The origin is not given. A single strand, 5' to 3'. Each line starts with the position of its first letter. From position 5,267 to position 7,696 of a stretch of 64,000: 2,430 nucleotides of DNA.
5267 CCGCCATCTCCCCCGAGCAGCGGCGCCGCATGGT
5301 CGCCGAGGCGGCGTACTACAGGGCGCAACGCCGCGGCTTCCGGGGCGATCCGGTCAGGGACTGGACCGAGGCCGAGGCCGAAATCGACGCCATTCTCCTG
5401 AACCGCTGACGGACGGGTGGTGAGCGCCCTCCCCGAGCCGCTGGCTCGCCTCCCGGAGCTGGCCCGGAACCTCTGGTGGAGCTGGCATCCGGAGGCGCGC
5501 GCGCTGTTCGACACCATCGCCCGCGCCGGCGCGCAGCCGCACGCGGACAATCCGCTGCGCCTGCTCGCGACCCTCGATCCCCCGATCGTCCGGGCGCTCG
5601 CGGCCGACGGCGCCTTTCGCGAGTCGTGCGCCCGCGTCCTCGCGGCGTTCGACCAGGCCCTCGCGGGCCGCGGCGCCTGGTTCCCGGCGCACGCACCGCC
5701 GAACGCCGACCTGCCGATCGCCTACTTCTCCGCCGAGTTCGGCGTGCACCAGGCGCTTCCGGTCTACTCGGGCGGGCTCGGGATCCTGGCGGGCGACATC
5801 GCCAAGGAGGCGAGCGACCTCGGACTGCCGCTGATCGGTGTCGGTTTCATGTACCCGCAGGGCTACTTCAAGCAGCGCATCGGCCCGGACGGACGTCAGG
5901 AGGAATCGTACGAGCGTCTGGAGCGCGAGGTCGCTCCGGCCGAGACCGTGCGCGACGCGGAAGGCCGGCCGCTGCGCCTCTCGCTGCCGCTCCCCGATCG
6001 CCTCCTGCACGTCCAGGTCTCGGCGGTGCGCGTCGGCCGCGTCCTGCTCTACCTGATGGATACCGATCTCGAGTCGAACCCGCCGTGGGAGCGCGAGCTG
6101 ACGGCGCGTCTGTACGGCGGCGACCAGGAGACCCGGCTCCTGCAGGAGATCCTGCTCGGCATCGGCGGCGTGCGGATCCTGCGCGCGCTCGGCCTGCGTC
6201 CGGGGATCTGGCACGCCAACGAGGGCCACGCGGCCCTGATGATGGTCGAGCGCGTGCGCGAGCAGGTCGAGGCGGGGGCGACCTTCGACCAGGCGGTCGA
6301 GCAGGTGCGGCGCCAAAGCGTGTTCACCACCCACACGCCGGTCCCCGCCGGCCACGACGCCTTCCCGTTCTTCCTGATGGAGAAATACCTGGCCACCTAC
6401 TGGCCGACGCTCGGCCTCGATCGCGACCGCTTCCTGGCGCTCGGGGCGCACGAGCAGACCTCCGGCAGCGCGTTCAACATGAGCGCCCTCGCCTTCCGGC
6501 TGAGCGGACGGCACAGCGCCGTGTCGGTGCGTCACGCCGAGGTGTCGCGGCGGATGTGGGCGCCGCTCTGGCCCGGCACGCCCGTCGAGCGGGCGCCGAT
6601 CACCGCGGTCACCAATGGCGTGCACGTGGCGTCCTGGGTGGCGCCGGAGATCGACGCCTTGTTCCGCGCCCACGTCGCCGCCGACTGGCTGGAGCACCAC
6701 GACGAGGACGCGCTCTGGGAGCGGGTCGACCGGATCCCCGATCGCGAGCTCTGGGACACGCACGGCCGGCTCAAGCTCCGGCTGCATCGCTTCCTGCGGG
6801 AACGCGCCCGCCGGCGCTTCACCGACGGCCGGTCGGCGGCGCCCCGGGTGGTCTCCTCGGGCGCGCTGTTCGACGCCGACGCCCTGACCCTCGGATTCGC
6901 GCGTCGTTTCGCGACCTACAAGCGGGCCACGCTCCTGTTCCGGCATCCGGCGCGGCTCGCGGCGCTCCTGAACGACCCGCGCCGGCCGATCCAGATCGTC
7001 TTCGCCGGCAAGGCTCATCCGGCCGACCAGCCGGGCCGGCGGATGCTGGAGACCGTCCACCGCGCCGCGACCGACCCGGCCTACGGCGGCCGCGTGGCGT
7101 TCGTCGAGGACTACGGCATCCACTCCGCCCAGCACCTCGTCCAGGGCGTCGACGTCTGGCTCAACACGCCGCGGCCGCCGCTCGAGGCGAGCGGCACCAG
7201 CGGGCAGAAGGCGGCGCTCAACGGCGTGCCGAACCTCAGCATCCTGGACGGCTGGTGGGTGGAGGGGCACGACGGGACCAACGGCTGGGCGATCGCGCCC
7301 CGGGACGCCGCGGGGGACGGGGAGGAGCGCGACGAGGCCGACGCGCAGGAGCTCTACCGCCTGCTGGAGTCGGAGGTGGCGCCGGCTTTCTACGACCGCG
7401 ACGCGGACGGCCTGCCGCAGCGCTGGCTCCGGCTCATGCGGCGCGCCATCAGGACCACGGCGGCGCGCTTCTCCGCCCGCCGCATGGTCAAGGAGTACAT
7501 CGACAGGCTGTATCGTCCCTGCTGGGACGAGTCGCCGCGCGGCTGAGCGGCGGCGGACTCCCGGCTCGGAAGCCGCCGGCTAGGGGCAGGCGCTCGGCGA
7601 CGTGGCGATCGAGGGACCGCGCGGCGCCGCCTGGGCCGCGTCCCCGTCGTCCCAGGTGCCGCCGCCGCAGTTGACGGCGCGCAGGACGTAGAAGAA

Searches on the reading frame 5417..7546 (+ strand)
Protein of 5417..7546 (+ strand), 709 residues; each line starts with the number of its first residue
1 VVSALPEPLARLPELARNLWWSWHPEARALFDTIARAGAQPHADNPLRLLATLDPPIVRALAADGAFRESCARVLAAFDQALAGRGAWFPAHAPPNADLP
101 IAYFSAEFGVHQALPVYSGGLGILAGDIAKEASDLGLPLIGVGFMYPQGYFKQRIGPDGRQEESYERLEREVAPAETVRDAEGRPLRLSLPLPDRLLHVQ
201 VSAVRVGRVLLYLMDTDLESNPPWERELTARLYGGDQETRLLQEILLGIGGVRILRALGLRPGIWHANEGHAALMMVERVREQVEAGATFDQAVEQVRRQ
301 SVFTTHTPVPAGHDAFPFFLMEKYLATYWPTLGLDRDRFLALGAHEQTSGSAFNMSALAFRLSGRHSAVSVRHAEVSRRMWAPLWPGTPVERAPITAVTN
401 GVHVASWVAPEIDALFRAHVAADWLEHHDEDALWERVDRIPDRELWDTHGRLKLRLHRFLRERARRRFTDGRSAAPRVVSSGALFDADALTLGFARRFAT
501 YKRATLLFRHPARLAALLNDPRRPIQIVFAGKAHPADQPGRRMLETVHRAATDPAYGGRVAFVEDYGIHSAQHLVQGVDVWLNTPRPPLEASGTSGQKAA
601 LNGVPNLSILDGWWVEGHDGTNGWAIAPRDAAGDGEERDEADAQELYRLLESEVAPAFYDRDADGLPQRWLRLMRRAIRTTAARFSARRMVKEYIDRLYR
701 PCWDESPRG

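Call 8: search_protein_families(library=pfam, proteins=[window:5417-7546:+], max_evalue=0.01)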
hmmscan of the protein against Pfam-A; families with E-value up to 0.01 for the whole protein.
window:5417-7546:+ (709 aa): 2 families
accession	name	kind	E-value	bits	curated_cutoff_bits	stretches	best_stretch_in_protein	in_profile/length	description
PF11897.13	DUF3417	-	4.2e-27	95.2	25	1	5-114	1-109/109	Protein of unknown function (DUF3417)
PF00343.26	Phosphorylase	-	2.6e-21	76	27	2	266-616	221-583/713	Carbohydrate phosphorylase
